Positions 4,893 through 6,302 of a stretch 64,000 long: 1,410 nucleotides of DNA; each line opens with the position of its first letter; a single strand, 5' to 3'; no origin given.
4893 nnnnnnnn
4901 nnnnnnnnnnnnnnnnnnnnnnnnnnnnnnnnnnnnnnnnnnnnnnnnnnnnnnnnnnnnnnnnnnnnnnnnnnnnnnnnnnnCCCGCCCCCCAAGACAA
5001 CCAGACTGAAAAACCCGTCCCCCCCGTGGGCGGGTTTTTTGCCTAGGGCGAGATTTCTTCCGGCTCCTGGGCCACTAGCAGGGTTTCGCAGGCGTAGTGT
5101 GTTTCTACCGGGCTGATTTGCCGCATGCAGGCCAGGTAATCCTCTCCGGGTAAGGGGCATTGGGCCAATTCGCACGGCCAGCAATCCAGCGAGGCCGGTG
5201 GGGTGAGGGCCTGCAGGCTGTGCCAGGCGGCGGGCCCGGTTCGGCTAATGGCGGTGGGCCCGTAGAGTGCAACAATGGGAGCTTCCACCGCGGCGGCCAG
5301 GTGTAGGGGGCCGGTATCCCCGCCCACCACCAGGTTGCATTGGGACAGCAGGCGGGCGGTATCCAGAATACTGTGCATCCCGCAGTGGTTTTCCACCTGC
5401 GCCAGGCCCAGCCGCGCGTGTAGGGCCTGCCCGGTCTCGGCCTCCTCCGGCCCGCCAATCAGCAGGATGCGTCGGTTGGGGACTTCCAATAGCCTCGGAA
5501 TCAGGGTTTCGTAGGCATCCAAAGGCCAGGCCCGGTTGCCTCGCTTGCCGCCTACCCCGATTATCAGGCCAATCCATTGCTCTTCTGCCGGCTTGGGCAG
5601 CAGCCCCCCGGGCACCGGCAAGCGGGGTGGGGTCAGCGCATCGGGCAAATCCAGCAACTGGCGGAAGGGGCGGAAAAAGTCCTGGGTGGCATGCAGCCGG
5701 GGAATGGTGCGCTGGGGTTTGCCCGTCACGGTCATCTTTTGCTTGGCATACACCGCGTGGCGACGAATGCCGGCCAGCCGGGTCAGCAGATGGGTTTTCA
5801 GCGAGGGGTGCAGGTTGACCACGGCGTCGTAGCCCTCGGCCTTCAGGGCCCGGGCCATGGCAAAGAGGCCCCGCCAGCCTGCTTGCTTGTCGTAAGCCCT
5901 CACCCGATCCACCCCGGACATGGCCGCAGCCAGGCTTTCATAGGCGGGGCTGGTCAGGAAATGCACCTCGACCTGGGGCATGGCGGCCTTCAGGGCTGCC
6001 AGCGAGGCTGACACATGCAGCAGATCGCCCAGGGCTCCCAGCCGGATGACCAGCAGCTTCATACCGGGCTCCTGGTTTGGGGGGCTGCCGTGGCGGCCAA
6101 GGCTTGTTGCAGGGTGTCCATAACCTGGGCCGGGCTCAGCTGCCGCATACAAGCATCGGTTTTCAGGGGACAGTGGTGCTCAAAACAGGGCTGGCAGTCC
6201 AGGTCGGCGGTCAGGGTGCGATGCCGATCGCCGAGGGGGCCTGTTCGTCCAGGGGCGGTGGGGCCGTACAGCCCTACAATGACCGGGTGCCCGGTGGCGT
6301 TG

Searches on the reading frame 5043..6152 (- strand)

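Call 50: search_protein_families(library=pfam, proteins=[window:5043-6152:-], max_evalue=0.00001)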
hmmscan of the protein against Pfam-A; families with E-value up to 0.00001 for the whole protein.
window:5043-6152:- (369 aa): 1 family
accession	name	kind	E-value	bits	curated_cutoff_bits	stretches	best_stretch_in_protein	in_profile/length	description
PF01075.23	Glyco_transf_9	-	1.1e-26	94.1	22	1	97-309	2-221/247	Glycosyltransferase family 9 (heptosyltransferase)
